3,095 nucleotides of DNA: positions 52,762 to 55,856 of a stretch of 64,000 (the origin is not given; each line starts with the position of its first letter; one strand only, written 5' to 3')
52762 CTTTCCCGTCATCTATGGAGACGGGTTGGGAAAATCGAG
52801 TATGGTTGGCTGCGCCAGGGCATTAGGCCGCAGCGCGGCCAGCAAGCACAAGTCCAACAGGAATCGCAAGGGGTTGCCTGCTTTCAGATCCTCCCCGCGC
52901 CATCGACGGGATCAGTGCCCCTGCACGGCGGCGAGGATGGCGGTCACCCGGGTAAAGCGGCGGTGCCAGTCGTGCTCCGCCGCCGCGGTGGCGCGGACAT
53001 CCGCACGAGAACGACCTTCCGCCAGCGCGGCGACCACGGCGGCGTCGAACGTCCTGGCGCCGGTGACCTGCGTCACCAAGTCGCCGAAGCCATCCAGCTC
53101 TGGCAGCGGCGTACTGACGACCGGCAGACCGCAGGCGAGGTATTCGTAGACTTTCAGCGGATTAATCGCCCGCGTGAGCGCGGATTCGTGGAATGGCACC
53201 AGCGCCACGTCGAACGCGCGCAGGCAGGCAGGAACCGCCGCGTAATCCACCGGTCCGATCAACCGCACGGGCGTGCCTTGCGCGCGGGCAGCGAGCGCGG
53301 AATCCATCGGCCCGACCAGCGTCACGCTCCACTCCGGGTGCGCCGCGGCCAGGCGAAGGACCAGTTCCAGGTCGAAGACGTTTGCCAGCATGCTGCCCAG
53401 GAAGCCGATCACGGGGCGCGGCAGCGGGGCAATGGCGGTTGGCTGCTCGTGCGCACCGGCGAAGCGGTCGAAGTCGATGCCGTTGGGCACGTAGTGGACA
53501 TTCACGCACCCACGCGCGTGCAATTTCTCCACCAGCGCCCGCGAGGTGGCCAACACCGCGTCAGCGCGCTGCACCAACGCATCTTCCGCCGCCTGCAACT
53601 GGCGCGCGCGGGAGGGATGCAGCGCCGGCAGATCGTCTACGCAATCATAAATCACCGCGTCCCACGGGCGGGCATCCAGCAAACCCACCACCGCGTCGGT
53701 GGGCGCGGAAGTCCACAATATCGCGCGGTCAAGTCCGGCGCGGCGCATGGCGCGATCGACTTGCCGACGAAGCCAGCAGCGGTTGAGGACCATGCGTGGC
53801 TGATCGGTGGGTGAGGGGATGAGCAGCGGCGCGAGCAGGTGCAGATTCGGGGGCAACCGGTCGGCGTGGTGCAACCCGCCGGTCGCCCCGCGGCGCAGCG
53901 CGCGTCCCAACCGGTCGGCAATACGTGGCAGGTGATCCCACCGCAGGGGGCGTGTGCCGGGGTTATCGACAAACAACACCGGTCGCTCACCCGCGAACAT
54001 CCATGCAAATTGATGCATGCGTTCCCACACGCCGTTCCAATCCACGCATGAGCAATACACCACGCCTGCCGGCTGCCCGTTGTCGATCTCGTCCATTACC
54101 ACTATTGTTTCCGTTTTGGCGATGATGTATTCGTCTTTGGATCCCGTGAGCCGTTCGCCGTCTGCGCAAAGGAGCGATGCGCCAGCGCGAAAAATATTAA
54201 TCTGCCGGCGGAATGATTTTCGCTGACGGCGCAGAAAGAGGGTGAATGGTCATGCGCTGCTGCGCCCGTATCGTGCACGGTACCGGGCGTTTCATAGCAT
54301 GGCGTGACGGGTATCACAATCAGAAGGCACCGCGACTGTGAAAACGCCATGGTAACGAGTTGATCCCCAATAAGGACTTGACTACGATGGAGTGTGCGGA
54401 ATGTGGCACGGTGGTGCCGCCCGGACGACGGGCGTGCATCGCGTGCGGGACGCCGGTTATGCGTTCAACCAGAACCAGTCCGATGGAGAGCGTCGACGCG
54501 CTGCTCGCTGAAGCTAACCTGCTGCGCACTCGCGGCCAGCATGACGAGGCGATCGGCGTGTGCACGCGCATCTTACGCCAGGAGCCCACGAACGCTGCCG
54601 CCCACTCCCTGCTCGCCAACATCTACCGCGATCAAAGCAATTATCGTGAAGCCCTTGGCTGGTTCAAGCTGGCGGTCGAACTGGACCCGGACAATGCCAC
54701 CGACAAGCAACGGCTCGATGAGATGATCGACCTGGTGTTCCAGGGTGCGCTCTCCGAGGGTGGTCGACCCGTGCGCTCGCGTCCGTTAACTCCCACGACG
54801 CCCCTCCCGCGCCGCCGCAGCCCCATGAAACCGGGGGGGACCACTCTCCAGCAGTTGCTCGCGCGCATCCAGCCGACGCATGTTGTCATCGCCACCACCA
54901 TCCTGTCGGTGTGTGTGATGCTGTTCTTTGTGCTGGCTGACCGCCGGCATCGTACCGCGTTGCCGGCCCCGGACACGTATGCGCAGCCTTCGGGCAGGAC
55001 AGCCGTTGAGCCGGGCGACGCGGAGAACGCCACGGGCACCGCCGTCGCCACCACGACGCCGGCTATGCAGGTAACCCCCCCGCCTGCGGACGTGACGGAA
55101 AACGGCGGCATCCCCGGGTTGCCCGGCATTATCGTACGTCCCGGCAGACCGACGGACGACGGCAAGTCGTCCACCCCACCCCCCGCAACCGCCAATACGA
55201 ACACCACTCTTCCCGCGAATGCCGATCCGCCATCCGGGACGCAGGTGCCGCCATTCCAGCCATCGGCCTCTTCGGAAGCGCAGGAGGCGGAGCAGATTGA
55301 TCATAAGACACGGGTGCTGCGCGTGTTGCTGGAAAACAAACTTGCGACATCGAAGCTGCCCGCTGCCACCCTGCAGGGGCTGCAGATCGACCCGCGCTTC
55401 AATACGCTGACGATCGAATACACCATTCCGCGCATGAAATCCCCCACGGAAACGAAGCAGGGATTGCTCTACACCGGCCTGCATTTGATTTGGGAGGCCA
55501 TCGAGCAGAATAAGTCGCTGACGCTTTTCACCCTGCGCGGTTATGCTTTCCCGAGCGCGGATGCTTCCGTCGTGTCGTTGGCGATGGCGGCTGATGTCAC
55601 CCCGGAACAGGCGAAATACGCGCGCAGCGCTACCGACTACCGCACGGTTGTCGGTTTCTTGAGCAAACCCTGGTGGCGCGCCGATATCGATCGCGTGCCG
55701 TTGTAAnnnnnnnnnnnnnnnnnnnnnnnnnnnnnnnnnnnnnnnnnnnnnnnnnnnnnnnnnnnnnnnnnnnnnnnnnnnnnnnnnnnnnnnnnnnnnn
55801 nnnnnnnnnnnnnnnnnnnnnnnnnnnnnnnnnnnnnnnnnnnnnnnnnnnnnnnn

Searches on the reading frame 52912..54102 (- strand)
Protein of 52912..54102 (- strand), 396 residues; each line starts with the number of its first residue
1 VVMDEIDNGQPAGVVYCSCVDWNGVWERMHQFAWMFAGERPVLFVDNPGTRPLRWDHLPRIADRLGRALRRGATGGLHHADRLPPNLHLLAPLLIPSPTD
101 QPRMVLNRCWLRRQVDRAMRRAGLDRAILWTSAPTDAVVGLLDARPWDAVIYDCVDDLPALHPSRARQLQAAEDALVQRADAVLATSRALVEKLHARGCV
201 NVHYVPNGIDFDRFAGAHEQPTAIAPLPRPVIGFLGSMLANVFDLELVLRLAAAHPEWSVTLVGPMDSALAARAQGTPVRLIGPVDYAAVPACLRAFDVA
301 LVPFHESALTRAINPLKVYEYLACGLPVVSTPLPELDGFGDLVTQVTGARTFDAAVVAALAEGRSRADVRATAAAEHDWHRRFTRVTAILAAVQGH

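Call 3: search_protein_families(library=pfam, proteins=[window:52912-54102:-], max_evalue=0.01)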
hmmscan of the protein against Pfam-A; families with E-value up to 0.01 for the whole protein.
window:52912-54102:- (396 aa): 5 families
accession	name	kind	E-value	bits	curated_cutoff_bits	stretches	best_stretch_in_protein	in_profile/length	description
PF13692.12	Glyco_trans_1_4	-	2.1e-12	47.9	27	1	229-348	1-121/142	Glycosyl transferases group 1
PF13524.12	Glyco_trans_1_2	-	1.4e-08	35.2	25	1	249-385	6-141/144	Glycosyl transferase-like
PF13439.12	Glyco_transf_4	-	9.8e-06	26.1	28.5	1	97-213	50-170/170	Glycosyltransferase Family 4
PF00534.26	Glycos_transf_1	-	1.3e-05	25.2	26.4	1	245-332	30-123/172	Glycosyl transferases group 1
PF13579.12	Glyco_trans_4_4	-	2.6e-05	25.1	29.7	1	71-208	26-158/158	Glycosyl transferase 4-like domain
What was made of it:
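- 52912..54102 (-): GT4-family glycosyltransferase (TuaH-like, below cut-off), convergent with B. It is a neighbour and NOT part of the conserved unit. Pfam Glyco_trans_1_4 (call 3).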

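Call 4: search_protein_families(library=ncbifam, proteins=[window:52912-54102:-], max_evalue=0.01)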
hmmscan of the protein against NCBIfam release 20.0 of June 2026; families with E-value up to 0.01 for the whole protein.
window:52912-54102:- (396 aa): 8 families
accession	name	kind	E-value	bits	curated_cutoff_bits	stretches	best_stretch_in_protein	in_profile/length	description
NF047676.1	TeichurnBiosyTuaH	equivalog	1.3e-30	106.6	550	1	122-387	95-381/384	teichuronic acid biosynthesis protein TuaH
TIGR04063.1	stp3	hypoth_equivalog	2.6e-12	46.3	442.05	1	167-363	145-353/397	TIGR04063 family PEP-CTERM/XrtA system glycosyltransferase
TIGR04047.1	MSMEG_0565_glyc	hypoth_equivalog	1.2e-10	41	259.85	2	166-221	125-180/373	MSMEG_0565 family glycosyltransferase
TIGR03087.1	stp1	hypoth_equivalog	3.2e-08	33.1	316.65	1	164-392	157-396/397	TIGR03087 family PEP-CTERM/XrtA system glycosyltransferase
NF047684.1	TeichurnBiosyTuaC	equivalog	8.9e-07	28.1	550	1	168-333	153-321/391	teichuronic acid biosynthesis protein TuaC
NF053787.1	GlcN_PG_synth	equivalog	9.9e-07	27.9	480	1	169-388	133-354/361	N-acetylglucosaminyl phosphatidylglycerol synthase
NF007640.0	PRK10307.1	subfamily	0.0054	15.7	276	1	164-345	155-349/411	WcaI family glycosyltransferase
TIGR03088.1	stp2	hypoth_equivalog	0.0091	15.1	409.05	0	279-360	257-328/374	TIGR03088 family PEP-CTERM/XrtA system glycosyltransferase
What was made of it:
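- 52912..54102 (-): NCBIfam TuaH scores 106.6 bits against a 550 cut-off (call 4).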

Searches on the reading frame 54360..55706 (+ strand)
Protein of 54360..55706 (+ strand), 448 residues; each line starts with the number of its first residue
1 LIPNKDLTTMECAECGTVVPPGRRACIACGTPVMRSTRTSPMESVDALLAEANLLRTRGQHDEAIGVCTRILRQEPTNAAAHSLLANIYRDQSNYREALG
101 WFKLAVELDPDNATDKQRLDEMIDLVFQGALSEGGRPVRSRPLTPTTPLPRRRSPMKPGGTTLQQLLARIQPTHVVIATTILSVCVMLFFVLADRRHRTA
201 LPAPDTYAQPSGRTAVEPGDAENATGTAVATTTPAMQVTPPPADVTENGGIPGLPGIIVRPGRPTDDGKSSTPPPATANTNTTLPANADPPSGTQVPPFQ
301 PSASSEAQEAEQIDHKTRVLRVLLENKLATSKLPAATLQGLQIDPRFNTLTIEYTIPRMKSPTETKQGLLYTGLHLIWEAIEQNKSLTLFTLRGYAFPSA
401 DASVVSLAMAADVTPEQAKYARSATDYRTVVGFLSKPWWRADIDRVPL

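Call 3: search_protein_families(library=pfam, proteins=[window:54360-55706:+], max_evalue=0.01)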
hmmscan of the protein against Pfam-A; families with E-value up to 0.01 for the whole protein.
window:54360-55706:+ (448 aa): 20 families
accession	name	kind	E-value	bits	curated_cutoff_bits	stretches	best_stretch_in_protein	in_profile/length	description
PF07719.23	TPR_2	-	4.3e-11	42.5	27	1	79-112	1-34/34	Tetratricopeptide repeat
PF00515.34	TPR_1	-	4.7e-11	42.5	27.8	1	79-112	1-34/34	Tetratricopeptide repeat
PF13432.12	TPR_16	-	4.7e-09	37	32.7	1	49-113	1-65/65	Tetratricopeptide repeat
PF13176.12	TPR_7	-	7.2e-09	35.5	27.9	1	81-112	1-32/36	Tetratricopeptide repeat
PF13428.12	TPR_14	-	3.4e-08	33.8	23.5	1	46-87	2-43/44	Tetratricopeptide repeat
PF14559.12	TPR_19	-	4e-08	33.9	25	1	58-113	4-59/68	Tetratricopeptide repeat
PF13431.12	TPR_17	-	1.4e-07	31.7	24.4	1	68-99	2-33/34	Tetratricopeptide repeat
PF13414.12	TPR_11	-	3.3e-07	30.3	26.8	1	86-114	1-29/42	TPR repeat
PF12895.13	ANAPC3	-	5.6e-05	23.8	27.2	1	57-100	35-77/82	Anaphase-promoting complex, cyclosome, subunit 3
PF13424.12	TPR_12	-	6.3e-05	23.5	30.1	1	50-109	8-75/77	Tetratricopeptide repeat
PF13181.12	TPR_8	-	0.00016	22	25.7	1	81-112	3-34/34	Tetratricopeptide repeat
PF13240.11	Zn_Ribbon_1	-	0.00032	20.8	25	1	12-33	2-23/23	zinc-ribbon domain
PF14863.12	Alkyl_sulf_dimr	-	0.00083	20.2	26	1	42-102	66-126/139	Alkyl sulfatase dimerisation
PF25058.1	ARM_TT21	-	0.0022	18.4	27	1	43-94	92-143/155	Tetratricopeptide repeat protein 21 ARM repeat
PF24575.1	TPR_Slam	-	0.0029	18.4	35.2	0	48-98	50-100/104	Surface lipoprotein assembly modifier, N-terminal TPR repeats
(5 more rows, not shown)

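Call 4: search_protein_families(library=ncbifam, proteins=[window:54360-55706:+], max_evalue=0.01)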
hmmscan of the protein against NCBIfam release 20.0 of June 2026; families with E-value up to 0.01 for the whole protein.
window:54360-55706:+ (448 aa): 9 families
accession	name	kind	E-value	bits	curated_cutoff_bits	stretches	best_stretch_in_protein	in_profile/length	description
TIGR02917.1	PEP_TPR_lipo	equivalog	3e-08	32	312.2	1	43-116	157-230/899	XrtA/PEP-CTERM system TPR-repeat protein PrsT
NF040959.1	MamA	equivalog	0.00012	21.5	200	1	54-114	80-140/204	magnetosome protein MamA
NF042912.1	Amuc_1098_fam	equivalog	0.00021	19.5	750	1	33-98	143-208/805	Amuc_1098 family type IV pilus outer membrane protein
TIGR03939.1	PGA_TPR_OMP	equivalog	0.00091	17.5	366.65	1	58-113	66-120/800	poly-beta-1,6 N-acetyl-D-glucosamine export porin PgaA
NF007302.0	PRK09782.1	equivalog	0.0013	16.8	1223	1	56-114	587-647/990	phage receptor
NF033762.1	social_mot_Tgl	equivalog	0.0043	16.4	225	0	59-103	80-124/252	social motility TPR repeat lipoprotein Tgl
TIGR02521.1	type_IV_pilW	equivalog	0.0051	16.4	154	1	45-113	31-99/234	type IV pilus biogenesis/stability protein PilW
NF041054.1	WAxxUGC_long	equivalog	0.0058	16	300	0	74-120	271-317/354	ResA-like WAxxUGC motif-containing protein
NF033920.0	C39_PA2778_fam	equivalog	0.0061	16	150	0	36-114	147-225/255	PA2778 family cysteine peptidase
